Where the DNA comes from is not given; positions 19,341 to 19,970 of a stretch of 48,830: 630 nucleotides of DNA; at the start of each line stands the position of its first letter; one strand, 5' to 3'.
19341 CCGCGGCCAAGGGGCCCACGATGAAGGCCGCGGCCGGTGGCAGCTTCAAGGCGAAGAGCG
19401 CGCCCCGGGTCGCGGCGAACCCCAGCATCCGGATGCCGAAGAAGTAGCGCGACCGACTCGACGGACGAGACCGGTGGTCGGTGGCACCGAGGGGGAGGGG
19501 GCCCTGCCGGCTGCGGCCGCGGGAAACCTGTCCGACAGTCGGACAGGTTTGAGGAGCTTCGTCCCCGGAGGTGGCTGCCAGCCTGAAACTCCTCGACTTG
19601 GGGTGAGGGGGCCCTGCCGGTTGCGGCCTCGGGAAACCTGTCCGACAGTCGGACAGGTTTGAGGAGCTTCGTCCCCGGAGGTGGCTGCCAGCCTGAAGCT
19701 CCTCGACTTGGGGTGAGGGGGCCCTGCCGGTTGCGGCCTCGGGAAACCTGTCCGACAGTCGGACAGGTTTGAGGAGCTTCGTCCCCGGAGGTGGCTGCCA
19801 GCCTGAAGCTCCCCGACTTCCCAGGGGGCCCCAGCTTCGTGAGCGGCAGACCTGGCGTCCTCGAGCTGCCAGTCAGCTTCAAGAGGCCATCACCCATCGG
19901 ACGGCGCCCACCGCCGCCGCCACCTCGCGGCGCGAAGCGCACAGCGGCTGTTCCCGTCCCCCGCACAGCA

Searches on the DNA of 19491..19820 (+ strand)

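Call 72: search_dna_similar(query=window:19491-19820:+, collection=plasmids, mode=distant, max_rows=10)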
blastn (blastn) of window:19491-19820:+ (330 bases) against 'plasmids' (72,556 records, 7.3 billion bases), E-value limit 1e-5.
No match.
